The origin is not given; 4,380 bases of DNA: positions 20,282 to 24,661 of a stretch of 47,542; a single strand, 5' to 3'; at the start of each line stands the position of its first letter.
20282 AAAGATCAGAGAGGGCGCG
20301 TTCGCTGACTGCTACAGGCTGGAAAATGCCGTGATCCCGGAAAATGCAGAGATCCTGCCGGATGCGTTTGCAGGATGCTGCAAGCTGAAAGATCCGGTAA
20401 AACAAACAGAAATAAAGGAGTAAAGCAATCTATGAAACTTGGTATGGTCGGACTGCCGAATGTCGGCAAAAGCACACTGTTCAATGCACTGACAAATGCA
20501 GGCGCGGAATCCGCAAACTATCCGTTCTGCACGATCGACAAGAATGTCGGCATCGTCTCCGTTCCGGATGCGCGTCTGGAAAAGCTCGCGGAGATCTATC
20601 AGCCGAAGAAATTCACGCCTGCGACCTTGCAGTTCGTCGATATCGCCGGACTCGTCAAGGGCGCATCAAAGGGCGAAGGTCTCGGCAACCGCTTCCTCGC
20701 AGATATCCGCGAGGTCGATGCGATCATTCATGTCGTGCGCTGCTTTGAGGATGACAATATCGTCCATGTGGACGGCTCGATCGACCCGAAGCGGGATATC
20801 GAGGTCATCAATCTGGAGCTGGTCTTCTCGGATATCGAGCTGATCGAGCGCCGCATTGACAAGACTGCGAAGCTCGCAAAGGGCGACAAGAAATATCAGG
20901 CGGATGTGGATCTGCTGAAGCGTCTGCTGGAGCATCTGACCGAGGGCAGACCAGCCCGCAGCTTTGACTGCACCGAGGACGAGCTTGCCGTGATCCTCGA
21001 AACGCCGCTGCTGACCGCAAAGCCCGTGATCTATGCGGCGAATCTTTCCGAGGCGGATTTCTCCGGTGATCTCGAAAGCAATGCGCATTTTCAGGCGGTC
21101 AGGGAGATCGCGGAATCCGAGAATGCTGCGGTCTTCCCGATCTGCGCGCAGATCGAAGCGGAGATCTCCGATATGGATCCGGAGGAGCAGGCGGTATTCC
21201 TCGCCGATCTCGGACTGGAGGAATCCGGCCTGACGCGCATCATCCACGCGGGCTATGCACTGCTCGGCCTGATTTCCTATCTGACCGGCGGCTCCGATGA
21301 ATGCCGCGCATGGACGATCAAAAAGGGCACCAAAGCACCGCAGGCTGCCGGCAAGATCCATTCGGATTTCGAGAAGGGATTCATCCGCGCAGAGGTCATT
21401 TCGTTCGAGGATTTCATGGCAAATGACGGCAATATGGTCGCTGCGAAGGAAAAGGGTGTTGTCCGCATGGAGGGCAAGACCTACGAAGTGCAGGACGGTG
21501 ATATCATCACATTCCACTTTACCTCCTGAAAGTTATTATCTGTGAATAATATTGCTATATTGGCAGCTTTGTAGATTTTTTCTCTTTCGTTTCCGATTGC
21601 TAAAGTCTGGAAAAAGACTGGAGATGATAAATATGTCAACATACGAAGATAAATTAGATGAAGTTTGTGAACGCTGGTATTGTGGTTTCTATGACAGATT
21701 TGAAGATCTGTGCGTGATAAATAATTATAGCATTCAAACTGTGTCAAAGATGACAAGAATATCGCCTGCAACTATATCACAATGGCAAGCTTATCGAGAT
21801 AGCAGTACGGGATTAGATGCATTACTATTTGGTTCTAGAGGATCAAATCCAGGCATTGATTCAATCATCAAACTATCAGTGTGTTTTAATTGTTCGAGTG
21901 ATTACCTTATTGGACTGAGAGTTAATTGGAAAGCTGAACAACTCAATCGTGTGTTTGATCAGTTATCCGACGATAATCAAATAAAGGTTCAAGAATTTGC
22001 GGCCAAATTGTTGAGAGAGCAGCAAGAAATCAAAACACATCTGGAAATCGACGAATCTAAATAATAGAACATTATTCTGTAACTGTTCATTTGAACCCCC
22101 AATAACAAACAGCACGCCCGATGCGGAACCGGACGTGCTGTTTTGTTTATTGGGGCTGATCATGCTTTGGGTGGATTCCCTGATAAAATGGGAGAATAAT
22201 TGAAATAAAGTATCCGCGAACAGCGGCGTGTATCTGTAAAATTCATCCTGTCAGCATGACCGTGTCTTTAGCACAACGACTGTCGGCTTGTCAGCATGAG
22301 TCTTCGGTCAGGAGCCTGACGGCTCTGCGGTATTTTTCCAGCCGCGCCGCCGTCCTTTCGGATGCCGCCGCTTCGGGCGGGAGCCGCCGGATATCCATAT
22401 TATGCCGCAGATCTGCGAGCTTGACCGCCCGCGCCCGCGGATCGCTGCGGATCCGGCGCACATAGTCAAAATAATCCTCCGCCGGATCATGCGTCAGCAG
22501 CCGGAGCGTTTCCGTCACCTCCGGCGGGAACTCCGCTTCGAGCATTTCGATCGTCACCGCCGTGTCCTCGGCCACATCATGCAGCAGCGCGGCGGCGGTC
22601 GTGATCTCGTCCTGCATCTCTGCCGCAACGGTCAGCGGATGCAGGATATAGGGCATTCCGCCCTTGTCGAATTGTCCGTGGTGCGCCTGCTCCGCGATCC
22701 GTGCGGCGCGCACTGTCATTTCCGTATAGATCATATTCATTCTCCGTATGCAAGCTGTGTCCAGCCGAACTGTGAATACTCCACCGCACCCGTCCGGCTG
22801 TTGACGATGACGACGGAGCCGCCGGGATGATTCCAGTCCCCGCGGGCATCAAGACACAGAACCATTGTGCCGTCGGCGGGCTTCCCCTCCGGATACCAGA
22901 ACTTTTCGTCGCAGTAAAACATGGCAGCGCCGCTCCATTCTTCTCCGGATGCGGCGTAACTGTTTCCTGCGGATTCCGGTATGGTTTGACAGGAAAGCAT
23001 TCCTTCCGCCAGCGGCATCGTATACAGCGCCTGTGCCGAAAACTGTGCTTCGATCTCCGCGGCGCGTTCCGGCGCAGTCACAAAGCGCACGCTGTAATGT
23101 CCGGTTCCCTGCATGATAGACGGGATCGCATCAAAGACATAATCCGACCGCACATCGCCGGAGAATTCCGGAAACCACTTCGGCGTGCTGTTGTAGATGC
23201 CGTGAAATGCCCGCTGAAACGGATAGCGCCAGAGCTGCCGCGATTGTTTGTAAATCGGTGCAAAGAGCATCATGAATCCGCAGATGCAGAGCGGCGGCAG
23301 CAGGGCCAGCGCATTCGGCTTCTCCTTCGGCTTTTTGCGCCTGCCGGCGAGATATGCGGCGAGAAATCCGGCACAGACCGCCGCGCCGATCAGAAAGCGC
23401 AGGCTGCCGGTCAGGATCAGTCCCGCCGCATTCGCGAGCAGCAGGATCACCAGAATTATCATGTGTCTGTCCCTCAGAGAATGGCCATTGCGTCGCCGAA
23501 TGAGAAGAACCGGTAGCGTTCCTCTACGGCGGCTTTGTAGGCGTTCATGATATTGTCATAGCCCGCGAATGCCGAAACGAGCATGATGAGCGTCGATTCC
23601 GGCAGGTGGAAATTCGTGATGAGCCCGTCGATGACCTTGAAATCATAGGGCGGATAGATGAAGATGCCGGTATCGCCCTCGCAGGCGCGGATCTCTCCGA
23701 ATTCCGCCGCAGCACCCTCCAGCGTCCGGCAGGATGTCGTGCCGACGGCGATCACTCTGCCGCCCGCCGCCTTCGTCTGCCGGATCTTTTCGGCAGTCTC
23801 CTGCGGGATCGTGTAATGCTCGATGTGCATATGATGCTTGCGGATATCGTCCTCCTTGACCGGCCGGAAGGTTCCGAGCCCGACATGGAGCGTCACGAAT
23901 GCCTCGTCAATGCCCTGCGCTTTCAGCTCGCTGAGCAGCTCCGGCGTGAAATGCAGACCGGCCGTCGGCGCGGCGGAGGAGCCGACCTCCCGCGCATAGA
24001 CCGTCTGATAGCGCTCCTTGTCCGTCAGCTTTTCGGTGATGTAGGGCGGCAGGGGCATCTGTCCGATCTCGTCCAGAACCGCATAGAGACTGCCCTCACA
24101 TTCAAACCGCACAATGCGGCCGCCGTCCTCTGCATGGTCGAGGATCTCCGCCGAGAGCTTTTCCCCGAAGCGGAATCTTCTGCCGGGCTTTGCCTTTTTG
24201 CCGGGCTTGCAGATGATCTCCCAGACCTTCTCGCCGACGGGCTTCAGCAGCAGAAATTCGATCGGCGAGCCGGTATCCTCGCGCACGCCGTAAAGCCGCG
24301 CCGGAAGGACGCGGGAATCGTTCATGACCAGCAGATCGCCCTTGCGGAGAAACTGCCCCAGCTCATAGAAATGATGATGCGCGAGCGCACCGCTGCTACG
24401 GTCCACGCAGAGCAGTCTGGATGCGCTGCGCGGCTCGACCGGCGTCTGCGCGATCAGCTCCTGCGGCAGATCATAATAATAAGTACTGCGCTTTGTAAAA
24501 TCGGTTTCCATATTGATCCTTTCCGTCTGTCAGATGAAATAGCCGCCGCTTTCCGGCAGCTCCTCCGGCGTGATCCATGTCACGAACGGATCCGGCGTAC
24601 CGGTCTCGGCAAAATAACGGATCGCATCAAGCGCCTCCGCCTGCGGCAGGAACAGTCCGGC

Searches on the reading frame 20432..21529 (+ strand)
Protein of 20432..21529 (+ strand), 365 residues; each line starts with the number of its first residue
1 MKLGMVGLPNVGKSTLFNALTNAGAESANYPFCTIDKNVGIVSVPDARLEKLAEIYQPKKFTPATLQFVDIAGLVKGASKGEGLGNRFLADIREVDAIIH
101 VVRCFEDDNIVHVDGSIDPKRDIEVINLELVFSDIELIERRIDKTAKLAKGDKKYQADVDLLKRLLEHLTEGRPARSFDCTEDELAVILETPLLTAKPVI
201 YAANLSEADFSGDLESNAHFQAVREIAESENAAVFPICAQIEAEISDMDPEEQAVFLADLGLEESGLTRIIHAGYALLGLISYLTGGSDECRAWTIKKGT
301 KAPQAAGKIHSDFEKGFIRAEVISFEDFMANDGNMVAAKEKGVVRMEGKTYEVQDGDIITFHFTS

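Call 6: search_protein_families(library=pfam, proteins=[window:20432-21529:+], max_evalue=1)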
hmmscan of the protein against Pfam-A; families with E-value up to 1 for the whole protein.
window:20432-21529:+ (365 aa): 6 families
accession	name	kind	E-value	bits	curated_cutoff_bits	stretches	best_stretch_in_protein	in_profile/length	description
PF06071.19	YchF-GTPase_C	-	7.5e-36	122.6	27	1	280-363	1-83/84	Protein of unknown function (DUF933)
PF01926.29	MMR_HSR1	-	2.5e-22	79.5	21.9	1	3-107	2-86/113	50S ribosome-binding GTPase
PF02421.24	FeoB_N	-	1.3e-09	38.2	27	1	3-46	3-46/156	Ferrous iron transport protein B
PF00350.29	Dynamin_N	-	0.042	14.3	27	0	53-104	90-138/168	Dynamin family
PF02824.27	TGS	-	0.069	13.6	22.2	1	296-360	13-57/60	TGS domain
PF17561.7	TssO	-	0.26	11.9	29.2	0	204-258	31-84/148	Type VI secretion system, TssO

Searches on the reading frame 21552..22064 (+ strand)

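Call 60: search_protein_families(library=pfam, proteins=[window:21552-22064:+], max_evalue=0.001)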
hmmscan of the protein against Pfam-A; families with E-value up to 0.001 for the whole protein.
window:21552-22064:+ (170 aa): 1 family
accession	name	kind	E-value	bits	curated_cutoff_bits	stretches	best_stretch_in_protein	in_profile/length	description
PF01381.28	HTH_3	-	0.00048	20.5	23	0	58-78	9-29/55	Helix-turn-helix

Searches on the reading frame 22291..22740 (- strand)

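Call 60: search_protein_families(library=pfam, proteins=[window:22291-22740:-], max_evalue=0.001)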
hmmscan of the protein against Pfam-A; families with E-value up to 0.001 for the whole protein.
window:22291-22740:- (149 aa): 2 families
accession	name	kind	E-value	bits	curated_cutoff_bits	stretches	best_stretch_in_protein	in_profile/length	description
PF13328.12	HD_4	-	7.3e-10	39.2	27.2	1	12-79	1-71/156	HD domain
PF01966.28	HD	-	0.00019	22.2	22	1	33-115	20-116/116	HD domain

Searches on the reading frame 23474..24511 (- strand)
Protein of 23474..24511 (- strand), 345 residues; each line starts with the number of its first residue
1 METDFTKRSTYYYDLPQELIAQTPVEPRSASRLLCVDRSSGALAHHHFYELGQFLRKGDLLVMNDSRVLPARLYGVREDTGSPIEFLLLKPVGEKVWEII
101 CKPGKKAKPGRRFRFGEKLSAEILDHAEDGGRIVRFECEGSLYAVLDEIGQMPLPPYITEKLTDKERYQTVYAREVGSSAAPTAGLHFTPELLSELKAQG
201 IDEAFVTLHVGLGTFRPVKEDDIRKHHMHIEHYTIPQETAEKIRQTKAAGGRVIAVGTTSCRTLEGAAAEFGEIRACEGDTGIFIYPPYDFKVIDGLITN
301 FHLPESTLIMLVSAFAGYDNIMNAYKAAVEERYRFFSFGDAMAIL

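Call 61: search_protein_families(library=pfam, proteins=[window:23474-24511:-], max_evalue=0.001)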
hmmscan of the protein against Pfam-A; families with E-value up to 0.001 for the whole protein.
window:23474-24511:- (345 aa): 1 family
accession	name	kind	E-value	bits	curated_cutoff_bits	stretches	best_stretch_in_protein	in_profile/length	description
PF02547.20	Queuosine_synth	-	2.8e-142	474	25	1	9-344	2-322/322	Queuosine biosynthesis protein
